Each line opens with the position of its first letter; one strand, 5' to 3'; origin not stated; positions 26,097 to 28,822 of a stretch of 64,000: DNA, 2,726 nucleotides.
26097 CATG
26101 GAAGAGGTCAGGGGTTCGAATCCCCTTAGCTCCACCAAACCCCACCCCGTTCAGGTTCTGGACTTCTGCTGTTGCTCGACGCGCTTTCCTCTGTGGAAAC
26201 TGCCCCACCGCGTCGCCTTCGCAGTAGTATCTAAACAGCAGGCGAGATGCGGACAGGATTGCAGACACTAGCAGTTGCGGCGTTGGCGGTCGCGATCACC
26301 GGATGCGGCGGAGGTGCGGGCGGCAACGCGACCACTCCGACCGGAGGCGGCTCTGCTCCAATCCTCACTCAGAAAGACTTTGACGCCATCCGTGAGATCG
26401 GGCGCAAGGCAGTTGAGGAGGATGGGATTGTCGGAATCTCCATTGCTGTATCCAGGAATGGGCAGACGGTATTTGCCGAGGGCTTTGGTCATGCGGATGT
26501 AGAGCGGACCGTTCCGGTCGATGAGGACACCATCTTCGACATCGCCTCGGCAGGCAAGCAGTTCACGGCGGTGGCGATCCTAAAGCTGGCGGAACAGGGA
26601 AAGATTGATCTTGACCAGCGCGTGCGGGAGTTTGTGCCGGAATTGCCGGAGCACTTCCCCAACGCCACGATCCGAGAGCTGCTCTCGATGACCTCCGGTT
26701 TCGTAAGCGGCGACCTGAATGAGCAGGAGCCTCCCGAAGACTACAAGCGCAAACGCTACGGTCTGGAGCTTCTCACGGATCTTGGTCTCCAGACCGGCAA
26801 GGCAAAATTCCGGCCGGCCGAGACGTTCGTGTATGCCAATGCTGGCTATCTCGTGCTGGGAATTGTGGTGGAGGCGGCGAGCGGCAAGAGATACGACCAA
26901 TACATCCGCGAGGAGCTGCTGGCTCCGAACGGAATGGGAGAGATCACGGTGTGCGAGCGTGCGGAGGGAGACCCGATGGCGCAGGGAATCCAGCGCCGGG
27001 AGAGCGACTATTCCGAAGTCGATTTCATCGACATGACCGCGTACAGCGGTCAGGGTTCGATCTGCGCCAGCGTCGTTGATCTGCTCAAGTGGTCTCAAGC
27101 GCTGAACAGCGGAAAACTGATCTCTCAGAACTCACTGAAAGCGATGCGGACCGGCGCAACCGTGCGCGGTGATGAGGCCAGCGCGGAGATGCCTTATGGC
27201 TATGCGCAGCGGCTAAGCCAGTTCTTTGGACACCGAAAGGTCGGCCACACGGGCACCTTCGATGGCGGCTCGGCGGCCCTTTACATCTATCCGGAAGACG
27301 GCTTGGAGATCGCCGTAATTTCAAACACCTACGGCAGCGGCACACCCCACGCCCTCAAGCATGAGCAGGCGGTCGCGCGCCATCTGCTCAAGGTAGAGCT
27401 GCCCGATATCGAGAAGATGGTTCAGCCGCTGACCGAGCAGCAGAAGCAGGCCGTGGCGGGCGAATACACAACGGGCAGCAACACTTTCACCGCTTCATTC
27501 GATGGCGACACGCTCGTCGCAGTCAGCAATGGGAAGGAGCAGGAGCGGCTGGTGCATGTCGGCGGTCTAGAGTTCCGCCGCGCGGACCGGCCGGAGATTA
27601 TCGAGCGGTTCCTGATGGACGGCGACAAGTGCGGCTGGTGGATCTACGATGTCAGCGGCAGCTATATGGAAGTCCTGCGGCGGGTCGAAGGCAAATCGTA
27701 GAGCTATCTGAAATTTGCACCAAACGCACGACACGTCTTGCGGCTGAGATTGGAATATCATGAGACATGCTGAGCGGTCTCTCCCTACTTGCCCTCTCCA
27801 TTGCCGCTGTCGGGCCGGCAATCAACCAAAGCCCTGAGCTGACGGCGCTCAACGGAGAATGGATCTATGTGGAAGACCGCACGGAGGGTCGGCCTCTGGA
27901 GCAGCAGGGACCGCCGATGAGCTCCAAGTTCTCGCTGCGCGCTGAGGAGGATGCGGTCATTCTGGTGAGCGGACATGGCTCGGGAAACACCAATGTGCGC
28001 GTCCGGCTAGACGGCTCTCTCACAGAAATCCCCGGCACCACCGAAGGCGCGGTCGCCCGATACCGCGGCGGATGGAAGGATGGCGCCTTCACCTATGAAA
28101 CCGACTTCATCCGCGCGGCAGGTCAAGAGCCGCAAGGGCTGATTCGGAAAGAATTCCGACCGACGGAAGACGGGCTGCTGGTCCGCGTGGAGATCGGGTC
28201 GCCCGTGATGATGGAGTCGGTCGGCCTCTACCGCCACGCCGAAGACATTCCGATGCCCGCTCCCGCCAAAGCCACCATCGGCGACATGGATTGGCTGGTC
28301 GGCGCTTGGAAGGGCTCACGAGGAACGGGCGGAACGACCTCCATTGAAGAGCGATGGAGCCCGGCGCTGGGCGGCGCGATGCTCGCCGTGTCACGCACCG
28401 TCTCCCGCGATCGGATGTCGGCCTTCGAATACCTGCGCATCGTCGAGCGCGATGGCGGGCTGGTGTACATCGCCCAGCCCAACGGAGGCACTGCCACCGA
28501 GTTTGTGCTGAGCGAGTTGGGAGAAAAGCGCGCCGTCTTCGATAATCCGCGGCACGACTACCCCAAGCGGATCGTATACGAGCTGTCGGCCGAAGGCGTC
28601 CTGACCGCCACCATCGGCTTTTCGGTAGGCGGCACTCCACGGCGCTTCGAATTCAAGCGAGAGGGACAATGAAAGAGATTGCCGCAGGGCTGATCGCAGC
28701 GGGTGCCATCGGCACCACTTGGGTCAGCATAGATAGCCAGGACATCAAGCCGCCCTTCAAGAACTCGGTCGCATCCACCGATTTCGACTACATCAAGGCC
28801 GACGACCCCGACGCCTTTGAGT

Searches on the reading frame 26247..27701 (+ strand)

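Call 94: search_protein_families(library=pfam, proteins=[window:26247-27701:+], max_evalue=0.0001)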
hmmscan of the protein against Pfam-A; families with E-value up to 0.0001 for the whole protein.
window:26247-27701:+ (484 aa): 1 family
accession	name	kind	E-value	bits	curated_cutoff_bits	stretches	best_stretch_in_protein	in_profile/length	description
PF00144.29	Beta-lactamase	-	1.3e-62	212.4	27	1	53-372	6-321/329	Beta-lactamase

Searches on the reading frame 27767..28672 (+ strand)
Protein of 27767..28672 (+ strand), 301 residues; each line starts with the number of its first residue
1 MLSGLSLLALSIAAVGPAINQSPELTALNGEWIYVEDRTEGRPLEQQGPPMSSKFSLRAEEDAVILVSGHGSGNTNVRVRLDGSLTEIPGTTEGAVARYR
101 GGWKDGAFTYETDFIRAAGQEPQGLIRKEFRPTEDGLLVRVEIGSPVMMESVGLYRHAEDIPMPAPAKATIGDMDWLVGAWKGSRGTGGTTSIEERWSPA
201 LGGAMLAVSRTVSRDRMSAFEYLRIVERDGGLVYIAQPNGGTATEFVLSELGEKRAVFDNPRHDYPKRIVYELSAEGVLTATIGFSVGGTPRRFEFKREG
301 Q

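Call 94: search_protein_families(library=pfam, proteins=[window:27767-28672:+], max_evalue=0.0001)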
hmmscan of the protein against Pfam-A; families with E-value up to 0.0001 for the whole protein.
window:27767-28672:+ (301 aa): 1 family
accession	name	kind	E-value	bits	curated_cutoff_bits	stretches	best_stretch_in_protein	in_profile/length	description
PF19780.4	DUF6265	-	1.7e-21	77.2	23.8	1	175-283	1-114/116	Domain of unknown function (DUF6265)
